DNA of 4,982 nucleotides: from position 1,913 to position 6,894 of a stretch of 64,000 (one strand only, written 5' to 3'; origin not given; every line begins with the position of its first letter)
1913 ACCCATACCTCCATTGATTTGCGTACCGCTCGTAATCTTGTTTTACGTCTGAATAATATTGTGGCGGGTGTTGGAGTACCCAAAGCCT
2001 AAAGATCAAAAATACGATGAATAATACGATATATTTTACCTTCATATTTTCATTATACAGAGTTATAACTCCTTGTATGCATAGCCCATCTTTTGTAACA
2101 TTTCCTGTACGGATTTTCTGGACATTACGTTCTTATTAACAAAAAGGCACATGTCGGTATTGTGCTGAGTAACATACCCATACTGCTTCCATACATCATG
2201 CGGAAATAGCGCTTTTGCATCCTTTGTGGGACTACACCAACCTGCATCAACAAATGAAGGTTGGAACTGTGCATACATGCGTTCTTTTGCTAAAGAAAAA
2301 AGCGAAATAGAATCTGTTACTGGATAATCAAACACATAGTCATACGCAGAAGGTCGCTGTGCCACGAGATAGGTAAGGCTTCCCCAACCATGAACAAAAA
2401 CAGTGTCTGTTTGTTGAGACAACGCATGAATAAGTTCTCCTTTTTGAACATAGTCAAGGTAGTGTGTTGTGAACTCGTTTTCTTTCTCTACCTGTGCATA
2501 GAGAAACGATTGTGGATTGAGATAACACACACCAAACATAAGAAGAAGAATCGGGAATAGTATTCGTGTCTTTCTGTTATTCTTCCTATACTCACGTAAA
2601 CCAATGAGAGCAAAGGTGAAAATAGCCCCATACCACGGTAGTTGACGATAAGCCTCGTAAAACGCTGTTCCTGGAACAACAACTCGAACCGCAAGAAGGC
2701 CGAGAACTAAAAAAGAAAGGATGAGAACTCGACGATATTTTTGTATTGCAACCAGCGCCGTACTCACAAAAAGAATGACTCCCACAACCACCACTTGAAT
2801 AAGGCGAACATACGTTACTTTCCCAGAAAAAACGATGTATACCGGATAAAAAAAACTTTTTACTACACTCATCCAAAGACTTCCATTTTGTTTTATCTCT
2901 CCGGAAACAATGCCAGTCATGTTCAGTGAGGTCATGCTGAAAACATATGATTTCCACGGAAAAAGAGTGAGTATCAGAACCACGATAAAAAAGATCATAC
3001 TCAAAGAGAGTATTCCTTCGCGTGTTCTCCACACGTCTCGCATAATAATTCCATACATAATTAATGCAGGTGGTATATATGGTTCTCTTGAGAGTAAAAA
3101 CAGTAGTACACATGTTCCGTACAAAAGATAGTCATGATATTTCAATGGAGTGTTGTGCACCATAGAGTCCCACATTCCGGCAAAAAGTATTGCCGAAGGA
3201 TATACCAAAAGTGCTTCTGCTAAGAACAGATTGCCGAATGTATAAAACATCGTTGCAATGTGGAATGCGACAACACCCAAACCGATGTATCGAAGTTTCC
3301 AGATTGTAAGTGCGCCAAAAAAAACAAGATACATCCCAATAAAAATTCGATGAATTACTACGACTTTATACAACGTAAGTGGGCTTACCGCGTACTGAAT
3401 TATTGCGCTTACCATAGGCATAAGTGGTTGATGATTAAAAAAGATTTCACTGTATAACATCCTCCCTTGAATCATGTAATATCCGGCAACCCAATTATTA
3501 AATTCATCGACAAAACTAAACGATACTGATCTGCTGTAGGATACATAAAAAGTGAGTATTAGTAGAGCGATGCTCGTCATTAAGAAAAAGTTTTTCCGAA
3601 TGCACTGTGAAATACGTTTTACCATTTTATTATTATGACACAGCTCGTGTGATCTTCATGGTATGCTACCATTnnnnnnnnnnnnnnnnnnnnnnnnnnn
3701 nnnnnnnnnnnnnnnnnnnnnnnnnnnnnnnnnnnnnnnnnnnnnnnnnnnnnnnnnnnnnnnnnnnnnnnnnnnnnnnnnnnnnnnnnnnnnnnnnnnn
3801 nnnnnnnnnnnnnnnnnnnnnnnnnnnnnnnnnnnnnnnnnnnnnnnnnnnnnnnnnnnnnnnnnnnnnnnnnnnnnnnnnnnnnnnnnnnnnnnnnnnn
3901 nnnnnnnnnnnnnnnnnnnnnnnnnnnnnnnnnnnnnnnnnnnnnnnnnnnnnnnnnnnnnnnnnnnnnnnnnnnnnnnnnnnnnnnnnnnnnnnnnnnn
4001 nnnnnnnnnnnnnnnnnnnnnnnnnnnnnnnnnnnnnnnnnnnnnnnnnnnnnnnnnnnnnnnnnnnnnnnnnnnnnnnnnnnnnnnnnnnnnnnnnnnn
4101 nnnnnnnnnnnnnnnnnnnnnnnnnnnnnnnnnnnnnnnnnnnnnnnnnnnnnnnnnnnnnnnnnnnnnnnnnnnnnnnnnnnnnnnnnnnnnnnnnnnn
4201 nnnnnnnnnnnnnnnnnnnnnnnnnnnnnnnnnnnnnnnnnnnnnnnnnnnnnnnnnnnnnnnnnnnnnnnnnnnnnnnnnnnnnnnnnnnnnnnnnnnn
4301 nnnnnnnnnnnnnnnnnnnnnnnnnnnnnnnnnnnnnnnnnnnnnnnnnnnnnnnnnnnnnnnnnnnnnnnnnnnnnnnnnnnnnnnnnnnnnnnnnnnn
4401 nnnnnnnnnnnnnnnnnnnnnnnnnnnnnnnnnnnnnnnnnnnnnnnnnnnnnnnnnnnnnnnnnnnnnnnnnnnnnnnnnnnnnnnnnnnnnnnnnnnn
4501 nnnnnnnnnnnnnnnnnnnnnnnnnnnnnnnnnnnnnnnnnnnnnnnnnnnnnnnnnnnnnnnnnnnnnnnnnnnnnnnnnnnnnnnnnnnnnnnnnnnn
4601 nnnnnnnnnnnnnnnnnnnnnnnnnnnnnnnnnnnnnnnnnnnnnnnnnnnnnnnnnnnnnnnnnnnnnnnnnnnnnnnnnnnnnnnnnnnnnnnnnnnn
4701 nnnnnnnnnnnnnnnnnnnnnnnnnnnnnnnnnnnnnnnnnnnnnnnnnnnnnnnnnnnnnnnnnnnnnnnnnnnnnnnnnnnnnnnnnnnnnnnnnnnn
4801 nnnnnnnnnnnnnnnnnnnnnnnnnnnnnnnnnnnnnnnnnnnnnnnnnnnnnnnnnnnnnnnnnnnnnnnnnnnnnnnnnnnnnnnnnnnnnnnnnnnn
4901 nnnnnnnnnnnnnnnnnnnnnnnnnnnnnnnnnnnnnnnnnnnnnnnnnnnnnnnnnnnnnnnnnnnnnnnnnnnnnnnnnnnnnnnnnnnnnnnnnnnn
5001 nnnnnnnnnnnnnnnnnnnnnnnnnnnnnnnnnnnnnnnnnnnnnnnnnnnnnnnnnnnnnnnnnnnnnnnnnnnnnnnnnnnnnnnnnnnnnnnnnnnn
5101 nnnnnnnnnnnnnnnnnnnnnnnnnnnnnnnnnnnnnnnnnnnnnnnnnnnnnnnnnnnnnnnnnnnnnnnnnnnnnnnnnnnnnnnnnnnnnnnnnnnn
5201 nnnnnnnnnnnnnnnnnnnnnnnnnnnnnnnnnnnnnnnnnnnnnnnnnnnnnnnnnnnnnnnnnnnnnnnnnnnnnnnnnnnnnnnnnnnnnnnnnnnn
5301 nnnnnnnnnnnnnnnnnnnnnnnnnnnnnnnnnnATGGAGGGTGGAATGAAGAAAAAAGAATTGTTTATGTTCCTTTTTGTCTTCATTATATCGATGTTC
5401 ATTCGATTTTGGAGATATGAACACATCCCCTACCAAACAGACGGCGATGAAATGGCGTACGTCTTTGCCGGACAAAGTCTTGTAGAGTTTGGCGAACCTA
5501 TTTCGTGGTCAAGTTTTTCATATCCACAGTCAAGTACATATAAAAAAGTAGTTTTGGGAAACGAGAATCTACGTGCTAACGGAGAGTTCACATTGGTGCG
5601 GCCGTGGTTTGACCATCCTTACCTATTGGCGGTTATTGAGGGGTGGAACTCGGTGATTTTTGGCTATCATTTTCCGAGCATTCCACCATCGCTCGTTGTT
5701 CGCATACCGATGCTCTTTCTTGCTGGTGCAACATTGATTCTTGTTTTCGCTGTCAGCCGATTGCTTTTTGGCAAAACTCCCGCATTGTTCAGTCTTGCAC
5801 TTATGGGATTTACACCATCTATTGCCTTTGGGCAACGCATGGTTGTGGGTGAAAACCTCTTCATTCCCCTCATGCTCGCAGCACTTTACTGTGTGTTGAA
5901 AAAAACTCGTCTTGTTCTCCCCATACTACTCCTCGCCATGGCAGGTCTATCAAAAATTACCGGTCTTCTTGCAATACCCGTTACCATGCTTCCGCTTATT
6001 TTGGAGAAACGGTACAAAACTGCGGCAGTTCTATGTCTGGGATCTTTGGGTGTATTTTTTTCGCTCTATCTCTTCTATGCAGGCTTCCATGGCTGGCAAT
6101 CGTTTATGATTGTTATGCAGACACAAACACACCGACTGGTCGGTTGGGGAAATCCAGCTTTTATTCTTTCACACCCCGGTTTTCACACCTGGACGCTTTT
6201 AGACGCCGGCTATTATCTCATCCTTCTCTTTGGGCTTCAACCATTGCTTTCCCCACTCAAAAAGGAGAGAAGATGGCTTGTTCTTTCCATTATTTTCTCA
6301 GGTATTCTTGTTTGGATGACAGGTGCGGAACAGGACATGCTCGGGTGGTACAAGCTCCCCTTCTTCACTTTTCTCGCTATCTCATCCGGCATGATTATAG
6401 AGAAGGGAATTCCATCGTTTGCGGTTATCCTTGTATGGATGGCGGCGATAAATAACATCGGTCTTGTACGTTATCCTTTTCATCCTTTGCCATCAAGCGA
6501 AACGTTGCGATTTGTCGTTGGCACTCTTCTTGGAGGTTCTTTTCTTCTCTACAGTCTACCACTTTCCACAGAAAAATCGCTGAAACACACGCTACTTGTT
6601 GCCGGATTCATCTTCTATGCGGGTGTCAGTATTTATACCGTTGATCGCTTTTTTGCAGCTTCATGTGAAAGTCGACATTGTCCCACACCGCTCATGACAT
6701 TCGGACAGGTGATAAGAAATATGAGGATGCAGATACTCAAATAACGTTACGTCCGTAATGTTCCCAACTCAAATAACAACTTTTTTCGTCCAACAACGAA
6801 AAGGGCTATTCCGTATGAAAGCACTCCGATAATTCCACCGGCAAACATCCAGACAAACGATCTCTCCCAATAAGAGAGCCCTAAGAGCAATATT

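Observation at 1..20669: Very large extracytoplasmic glycan-assembly locus built around eight GT-C fold membrane glycosyltransferases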

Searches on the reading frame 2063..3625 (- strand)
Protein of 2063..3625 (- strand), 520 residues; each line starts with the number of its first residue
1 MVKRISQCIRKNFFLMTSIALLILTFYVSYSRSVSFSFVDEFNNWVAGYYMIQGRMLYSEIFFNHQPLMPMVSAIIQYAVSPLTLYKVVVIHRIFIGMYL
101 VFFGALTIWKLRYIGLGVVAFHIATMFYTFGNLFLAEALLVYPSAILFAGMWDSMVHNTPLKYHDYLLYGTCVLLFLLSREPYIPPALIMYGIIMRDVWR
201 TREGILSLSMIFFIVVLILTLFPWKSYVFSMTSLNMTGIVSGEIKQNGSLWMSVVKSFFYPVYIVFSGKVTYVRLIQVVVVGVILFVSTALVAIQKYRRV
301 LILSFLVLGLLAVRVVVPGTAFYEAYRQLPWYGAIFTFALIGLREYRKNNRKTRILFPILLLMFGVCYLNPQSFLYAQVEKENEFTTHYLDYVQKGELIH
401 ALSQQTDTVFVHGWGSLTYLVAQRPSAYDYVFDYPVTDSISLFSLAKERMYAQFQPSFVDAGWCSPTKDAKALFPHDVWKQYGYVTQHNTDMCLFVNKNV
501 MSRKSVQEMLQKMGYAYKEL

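Call 3: search_protein_families(library=pfam, proteins=[window:2063-3625:-], max_evalue=0.01)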
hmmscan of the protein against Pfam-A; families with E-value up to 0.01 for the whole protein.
window:2063-3625:- (520 aa): 0 families

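Call 11: search_protein_families(library=ncbifam, proteins=[window:2063-3625:-], max_evalue=1)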
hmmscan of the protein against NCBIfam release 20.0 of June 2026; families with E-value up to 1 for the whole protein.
window:2063-3625:- (520 aa): 0 families

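Call 15: find_homologous_proteins(query=window:2063-3625:-)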
Query window:2063-3625:- (520 aa): 17 proteins with E <= 0.001 among 8000 candidates.
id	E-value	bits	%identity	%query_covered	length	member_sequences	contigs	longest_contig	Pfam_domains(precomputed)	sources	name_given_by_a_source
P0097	0.0e+0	1127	100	97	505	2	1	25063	-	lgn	-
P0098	0.0e+0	1015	86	100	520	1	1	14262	-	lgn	-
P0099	8.0e-285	964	83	97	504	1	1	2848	-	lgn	-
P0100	6.8e-84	301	34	98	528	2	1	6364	-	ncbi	-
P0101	9.5e-79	284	33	94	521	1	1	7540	-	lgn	-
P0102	7.7e-73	264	34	96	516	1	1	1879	-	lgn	-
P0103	8.6e-72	261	33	94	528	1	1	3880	-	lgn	-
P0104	2.9e-71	259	34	96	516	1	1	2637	-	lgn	-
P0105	2.4e-70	256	32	97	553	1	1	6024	-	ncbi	-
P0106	1.6e-66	244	31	100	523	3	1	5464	-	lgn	-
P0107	1.3e-60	224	30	94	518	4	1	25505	-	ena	-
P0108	6.0e-59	219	31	97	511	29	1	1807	-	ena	-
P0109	1.8e-58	217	30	92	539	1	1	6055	-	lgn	-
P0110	1.0e-57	214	31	96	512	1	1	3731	-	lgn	-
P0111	2.2e-55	207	29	97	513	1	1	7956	-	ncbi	-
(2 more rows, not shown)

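Call 32: predict_structure(alignment_id=A2)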
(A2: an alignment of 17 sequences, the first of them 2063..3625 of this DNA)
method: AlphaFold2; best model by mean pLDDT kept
length: 520 residues; sequences in the alignment: 17
mean_pLDDT: 84.3   pTM: 0.86
mean pLDDT of the five models: 84.3, 84.2, 82.9, 82.1, 82.0
residues with pLDDT >= 90: 153; 70-90: 318; 50-70: 49; < 50: 0
segments of 3 or more residues with pLDDT < 50: none
pLDDT, mean of each block of 10 residues (from residue 1): 64 77 82 78 91 88 82 92 84 91 93 87 81 88 97 90 88 88 89 85 81 81 82 78 80 86 87 83 88 89 95 86 84 93 81 60 64 69 84 90 92 87 90 84 90 91 68 81 81 86 89 87
secondary structure, 60 per line:
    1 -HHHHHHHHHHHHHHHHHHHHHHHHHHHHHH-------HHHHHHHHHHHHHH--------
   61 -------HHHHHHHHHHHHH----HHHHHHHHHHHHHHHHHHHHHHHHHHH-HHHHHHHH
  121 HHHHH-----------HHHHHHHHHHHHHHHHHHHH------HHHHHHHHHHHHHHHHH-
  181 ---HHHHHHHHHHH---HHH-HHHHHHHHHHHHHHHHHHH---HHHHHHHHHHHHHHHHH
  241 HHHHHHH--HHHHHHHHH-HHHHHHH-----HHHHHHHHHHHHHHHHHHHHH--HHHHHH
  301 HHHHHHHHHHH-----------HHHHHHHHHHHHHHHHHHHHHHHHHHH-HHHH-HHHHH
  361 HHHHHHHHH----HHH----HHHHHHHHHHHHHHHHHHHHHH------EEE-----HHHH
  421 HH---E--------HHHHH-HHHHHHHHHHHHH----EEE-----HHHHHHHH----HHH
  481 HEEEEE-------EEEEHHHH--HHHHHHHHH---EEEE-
elements in order: H2-31 H39-52 H68-80 H85-111 H113-125 H137-156 H163-179 H184-194 H202-220 H224-247 H250-258 H260-266 H272-292 H295-311 H323-349 H351-354 H356-369 H381-402 E409-411 H417-422 H435-439 H441-453 E458-460 H466-473 H478-481 E482-486 E494-497 H498-501 H504-512 E516-519
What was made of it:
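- Checked: B: AlphaFold model with pLDDT 84 (call 32).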

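Call 69: fold_search(model_id=the predicted structure, library=pdb)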
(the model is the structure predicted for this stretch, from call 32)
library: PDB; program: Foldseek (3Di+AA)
matches with E <= 10: 149; with E <= 0.001: 2
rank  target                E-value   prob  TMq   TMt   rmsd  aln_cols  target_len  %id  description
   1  5f15                  3.3e-04  1.00  0.52  0.50   9.7       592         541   12  Crystal Structure of ArnT from Cupriavidus metallidurans bound to Undecaprenyl phosphate (released 2016-02-17)
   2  5ezm                  6.0e-04  1.00  0.49  0.48  11.1       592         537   12  Crystal Structure of ArnT from Cupriavidus metallidurans in the apo state (released 2016-02-17)
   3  5ogl_A                2.4e-03  1.00  0.44  0.34   9.7       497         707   13  Structure of bacterial oligosaccharyltransferase PglB in complex with an acceptor peptide and an lipid-linked oligosac (released 2017-10-25)
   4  9s6s_A                2.4e-03  1.00  0.37  0.35  12.5       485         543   14  Ternary cryo-EM structure of human ALG9 with Dol25-PP-GlcNAc2Man6, Dol25-P-Man and Fab (released 2026-03-18)
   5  6ezn_F                3.1e-03  1.00  0.47  0.40  12.9       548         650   11  Cryo-EM structure of the yeast oligosaccharyltransferase (OST) complex (released 2018-01-17)
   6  6gxc_A                4.5e-03  1.00  0.43  0.34   9.5       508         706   12  Bacterial oligosaccharyltransferase PglB in complex with an inhibitory peptide and a reactive lipid-linked oligosaccha (released 2018-11-14)
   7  8if8_B                7.0e-03  1.00  0.43  0.38  13.5       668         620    9  Arabinosyltransferase AftA (released 2023-05-31)
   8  8if8_C                1.1e-02  0.99  0.41  0.36  14.6       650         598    9  Arabinosyltransferase AftA (released 2023-05-31)
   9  3rce_A                1.2e-02  1.00  0.43  0.35   9.3       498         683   12  Bacterial oligosaccharyltransferase PglB (released 2011-06-15)
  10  7bvf_B                6.9e-02  0.97  0.38  0.21  19.9       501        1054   11  Cryo-EM structure of Mycobacterium tuberculosis arabinosyltransferase EmbA-EmbB-AcpM2 in complex with ethambutol (released 2020-04-29)
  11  7zlh_A                7.5e-02  0.98  0.48  0.40  12.4       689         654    8  Cryo-EM structure of C-mannosyltransferase CeDPY19, in apo state, bound to CMT2-Fab and anti-Fab nanobody (released 2023-01-11)
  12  7mxo_A                8.0e-01  0.03  0.10  0.08  27.9       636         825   11  CryoEM structure of human NKCC1 (released 2022-09-28)
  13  8f7n                  9.9e-01  0.05  0.08  0.11  38.4       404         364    9  Crystal structure of chemoreceptor McpZ ligand sensing domain (released 2023-07-05)
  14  7zd5_D                1.3e+00  0.04  0.10  0.09  23.7       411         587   10  IF(apo/as isolated) conformation of CydDC (Dataset-1) (released 2023-04-19)
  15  7zdu_C                1.7e+00  0.04  0.09  0.09  27.6       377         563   14  Occ(apo/return) conformation of CydDC mutant (E500Q.C) in ATP(CydC)/ATP(CydD) bound state (Dataset-19) (released 2023-04-19)
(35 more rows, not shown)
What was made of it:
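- Checked: Foldseek puts ArnT first (TM 0.52), and its top 11 hits are all GT-C (call 69).
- B's best Foldseek hit is ArnT (call 69).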

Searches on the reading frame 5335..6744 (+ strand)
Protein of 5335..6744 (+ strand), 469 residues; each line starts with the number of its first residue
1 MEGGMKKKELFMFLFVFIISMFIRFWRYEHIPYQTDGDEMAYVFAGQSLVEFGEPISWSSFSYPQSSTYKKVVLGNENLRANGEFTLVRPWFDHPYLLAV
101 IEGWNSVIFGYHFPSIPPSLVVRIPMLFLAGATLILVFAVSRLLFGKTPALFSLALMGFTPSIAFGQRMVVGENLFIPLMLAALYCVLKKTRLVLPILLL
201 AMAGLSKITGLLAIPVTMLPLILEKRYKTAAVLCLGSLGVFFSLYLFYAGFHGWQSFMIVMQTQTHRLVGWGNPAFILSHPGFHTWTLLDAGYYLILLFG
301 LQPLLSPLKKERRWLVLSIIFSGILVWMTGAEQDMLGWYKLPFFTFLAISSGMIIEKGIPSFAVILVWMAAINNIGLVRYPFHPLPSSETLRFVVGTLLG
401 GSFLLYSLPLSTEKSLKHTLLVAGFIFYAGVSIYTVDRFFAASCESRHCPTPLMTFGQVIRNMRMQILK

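Call 3: search_protein_families(library=pfam, proteins=[window:5335-6744:+], max_evalue=0.01)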
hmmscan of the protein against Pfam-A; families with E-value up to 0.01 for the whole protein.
window:5335-6744:+ (469 aa): 1 family
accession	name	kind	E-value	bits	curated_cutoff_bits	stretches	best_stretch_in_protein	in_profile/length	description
PF13231.12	PMT_2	-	2.6e-06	28.2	26.1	1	119-240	21-147/160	Dolichyl-phosphate-mannose-protein mannosyltransferase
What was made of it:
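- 5335..6744 (+): D: 469-aa PMT_2 GT-C. PMT_2 scores 28.2 bits against a cutoff of 26.1 (call 3).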

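Call 11: search_protein_families(library=ncbifam, proteins=[window:5335-6744:+], max_evalue=1)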
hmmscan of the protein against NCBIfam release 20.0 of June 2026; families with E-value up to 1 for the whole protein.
window:5335-6744:+ (469 aa): 0 families
